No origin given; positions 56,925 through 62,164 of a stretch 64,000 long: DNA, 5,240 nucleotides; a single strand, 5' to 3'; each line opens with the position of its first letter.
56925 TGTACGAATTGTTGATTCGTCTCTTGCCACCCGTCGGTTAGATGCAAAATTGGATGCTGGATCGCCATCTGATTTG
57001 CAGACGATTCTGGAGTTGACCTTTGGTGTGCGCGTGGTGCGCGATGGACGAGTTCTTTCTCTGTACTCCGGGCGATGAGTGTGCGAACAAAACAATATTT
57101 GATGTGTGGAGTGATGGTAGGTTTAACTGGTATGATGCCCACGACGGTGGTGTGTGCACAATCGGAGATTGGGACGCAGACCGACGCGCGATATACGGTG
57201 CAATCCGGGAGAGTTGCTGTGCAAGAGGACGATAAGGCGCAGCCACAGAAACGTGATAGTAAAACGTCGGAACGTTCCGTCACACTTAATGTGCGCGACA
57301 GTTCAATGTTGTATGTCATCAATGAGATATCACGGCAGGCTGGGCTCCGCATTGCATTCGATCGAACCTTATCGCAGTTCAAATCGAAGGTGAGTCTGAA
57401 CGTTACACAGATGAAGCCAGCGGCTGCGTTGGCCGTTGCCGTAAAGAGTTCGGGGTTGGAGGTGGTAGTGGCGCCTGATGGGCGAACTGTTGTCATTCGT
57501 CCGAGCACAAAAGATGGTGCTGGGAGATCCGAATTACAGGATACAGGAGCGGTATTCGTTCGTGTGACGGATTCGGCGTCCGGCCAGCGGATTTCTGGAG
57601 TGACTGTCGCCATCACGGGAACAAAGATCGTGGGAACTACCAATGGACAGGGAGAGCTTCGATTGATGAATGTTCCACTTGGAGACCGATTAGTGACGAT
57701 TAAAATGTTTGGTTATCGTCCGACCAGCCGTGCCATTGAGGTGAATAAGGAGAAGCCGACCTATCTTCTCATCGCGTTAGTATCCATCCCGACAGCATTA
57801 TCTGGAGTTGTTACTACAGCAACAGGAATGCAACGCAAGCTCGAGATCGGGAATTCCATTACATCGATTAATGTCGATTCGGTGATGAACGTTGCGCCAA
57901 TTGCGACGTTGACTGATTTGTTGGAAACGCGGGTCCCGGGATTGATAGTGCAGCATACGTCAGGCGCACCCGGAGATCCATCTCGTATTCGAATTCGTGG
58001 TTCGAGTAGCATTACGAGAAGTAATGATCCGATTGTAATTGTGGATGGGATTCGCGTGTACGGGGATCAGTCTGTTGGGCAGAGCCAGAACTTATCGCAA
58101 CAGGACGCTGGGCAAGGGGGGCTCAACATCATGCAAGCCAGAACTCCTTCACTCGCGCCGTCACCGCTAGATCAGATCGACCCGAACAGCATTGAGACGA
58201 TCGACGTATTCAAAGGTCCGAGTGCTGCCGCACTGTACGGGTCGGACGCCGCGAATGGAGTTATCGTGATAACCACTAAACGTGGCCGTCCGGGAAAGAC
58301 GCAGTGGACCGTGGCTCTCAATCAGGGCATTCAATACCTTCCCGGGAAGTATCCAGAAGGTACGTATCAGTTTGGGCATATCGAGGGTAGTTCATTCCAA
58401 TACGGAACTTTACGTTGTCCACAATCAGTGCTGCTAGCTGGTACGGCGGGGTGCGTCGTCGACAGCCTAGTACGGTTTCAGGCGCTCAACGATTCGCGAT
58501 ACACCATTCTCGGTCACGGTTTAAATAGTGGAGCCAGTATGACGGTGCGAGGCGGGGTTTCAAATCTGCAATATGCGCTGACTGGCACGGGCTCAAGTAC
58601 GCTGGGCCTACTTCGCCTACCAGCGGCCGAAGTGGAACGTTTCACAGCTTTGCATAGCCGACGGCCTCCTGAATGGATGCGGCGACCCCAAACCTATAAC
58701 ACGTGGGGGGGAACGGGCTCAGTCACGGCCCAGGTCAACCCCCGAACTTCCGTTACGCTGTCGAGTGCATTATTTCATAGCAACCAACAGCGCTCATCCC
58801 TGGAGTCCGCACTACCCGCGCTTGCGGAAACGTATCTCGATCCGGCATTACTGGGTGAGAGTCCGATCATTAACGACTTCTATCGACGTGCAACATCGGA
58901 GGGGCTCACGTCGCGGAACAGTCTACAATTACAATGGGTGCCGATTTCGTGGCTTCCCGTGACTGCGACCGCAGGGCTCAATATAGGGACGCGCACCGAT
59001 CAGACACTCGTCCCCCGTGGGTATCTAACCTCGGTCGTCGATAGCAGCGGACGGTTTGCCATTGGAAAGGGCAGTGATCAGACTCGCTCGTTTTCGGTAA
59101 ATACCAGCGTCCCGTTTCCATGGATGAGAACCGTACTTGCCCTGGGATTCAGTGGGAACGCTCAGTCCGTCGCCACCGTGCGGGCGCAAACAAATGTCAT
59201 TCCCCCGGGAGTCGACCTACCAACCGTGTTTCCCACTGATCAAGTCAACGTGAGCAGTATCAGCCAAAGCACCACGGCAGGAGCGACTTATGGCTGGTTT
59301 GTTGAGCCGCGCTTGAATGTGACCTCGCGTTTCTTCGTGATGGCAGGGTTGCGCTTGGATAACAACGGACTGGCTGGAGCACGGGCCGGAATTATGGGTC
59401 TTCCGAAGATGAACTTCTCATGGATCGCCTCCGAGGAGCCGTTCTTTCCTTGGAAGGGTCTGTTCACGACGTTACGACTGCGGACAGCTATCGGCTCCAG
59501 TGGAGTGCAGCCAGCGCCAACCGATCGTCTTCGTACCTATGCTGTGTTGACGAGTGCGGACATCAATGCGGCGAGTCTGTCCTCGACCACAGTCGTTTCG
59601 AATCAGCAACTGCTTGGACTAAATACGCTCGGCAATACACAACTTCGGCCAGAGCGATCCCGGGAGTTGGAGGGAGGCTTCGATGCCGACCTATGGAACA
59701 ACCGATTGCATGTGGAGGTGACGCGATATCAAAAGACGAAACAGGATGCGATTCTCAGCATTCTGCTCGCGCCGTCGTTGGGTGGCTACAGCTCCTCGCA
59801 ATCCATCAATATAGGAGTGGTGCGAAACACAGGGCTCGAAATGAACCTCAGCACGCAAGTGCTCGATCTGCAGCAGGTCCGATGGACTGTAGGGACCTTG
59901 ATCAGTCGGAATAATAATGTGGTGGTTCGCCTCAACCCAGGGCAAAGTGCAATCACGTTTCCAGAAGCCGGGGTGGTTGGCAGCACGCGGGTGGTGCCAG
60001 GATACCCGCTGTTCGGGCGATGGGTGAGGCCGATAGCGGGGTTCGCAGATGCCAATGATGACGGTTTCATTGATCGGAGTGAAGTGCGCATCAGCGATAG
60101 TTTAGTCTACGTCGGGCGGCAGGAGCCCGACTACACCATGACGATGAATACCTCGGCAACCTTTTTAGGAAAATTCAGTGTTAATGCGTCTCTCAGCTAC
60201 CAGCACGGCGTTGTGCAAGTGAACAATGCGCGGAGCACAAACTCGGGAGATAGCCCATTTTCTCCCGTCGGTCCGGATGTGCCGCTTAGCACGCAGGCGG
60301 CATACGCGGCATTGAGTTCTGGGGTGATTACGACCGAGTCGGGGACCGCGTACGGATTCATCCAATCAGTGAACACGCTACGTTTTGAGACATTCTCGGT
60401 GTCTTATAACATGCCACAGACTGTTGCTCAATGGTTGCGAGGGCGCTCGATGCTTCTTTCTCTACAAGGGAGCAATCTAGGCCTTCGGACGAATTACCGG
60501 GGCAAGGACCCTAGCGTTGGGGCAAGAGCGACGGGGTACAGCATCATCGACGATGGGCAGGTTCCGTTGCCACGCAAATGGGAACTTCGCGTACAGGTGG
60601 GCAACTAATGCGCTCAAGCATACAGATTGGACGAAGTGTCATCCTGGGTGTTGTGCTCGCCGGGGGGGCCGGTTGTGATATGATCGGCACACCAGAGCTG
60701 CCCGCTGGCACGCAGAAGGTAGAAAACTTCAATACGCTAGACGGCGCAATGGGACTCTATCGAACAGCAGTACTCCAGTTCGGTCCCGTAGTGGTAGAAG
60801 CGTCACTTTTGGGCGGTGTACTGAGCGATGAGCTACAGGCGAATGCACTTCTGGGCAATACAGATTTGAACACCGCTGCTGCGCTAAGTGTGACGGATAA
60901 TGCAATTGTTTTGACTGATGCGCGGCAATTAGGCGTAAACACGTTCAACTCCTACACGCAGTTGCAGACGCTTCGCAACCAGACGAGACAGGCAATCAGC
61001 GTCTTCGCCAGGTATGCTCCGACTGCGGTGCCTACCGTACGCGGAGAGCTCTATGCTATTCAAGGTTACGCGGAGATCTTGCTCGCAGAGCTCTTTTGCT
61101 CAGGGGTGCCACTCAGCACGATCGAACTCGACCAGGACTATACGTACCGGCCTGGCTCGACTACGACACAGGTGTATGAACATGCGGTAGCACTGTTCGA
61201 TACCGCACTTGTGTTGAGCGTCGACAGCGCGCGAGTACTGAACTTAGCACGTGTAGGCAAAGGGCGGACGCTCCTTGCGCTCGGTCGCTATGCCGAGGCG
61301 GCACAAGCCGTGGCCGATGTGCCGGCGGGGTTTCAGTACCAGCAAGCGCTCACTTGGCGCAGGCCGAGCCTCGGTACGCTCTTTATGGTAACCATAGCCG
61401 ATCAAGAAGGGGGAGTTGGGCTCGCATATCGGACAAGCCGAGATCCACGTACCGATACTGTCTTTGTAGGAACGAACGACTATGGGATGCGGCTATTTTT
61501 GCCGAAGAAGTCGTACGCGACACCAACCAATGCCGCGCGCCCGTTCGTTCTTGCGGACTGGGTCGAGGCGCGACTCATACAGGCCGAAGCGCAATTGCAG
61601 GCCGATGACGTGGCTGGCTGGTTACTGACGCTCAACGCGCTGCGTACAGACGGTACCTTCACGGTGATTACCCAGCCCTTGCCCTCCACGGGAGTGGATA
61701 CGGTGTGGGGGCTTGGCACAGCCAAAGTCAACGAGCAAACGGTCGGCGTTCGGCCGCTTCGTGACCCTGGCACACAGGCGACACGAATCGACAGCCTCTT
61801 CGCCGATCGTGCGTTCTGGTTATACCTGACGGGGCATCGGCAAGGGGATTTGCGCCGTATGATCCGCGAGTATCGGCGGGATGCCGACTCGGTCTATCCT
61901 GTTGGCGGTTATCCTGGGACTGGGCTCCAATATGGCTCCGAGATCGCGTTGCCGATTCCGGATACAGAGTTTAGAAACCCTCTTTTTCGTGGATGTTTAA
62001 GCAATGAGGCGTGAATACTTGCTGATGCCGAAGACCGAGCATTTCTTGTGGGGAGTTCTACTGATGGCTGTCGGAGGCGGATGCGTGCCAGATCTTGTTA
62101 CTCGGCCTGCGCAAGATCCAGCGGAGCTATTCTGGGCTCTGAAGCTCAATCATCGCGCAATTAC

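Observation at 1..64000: At least five tandem paralogous copies of an eight-gene sigma / anti-sigma / SusC / SusD / lipoprotein / TldD-like / PmbA-like / Trx-like cassette, with no CAZymes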

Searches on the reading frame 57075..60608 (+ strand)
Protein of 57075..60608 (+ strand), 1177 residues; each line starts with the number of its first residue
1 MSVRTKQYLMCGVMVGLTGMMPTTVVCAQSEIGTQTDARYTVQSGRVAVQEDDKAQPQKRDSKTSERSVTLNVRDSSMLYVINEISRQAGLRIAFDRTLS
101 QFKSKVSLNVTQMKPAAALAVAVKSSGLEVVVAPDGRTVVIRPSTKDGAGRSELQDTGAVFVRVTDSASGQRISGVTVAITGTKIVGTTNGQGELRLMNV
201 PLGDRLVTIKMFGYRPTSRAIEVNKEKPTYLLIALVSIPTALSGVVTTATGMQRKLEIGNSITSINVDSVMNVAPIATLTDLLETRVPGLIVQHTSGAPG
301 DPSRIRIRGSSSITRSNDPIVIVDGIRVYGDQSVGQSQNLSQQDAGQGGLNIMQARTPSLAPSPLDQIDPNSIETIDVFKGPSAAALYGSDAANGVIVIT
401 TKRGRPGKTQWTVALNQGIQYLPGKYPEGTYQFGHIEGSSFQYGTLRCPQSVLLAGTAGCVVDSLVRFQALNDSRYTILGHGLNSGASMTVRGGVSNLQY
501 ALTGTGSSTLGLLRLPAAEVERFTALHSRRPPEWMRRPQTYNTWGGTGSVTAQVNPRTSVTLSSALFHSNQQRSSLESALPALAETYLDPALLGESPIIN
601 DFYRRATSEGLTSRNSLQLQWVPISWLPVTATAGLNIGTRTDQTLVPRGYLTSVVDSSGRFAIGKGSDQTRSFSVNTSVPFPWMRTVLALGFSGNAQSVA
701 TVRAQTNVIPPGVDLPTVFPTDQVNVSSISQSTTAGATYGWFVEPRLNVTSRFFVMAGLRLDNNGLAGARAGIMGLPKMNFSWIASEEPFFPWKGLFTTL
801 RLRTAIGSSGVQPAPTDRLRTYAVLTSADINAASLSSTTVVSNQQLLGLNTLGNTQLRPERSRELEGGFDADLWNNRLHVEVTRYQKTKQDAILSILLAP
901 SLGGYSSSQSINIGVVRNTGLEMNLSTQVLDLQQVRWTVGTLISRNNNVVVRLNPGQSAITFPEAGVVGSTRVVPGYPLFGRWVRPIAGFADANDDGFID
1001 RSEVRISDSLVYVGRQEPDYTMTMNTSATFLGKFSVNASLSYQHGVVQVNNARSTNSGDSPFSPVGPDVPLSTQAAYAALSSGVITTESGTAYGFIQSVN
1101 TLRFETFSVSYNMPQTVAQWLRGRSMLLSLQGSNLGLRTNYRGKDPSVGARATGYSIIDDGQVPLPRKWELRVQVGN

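Call 39: search_protein_families(library=pfam, proteins=[window:57075-60608:+], max_evalue=0.01)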
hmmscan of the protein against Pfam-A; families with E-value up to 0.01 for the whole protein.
window:57075-60608:+ (1177 aa): 5 families
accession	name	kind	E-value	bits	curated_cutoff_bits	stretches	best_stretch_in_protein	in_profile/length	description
PF07715.20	Plug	-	6.8e-16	59.2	23.9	1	256-396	3-107/107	TonB-dependent Receptor Plug Domain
PF13715.12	CarbopepD_reg_2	-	4.4e-10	39.9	32.2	1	164-237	5-78/88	CarboxypepD_reg-like domain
PF13620.12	CarboxypepD_reg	-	8.9e-10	39.2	32.3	1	161-235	3-81/82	Carboxypeptidase regulatory-like domain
PF14905.12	OMP_b-brl_3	-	1.5e-05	24.7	27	1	853-944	209-295/408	Outer membrane protein beta-barrel family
PF13986.11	DUF4224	-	0.0071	16.7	22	0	110-142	10-42/45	Domain of unknown function (DUF4224)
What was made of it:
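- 57075..60608 (+): C5: SusC-like transporter. Plug and CarbopepD_reg (call 39).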

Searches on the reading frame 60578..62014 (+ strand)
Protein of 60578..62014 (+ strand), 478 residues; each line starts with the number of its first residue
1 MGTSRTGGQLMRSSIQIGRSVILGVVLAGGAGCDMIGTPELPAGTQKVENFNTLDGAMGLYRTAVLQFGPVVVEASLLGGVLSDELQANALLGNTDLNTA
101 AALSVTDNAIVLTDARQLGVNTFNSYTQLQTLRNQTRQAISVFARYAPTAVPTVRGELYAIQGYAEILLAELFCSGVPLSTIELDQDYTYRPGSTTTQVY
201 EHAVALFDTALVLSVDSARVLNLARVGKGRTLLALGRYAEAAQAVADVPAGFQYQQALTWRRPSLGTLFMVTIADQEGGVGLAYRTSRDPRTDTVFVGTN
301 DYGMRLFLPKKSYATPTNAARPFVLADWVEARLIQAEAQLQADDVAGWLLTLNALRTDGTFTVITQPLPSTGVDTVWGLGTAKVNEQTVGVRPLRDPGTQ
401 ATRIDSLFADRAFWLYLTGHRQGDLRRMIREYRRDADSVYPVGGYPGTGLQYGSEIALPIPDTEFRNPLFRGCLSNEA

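Call 39: search_protein_families(library=pfam, proteins=[window:60578-62014:+], max_evalue=0.01)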
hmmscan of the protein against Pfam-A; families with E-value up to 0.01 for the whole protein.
window:60578-62014:+ (478 aa): 0 families
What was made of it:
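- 60578..62014 (+): C5: SusD-like lipoprotein. No Pfam hit on its own (call 39).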
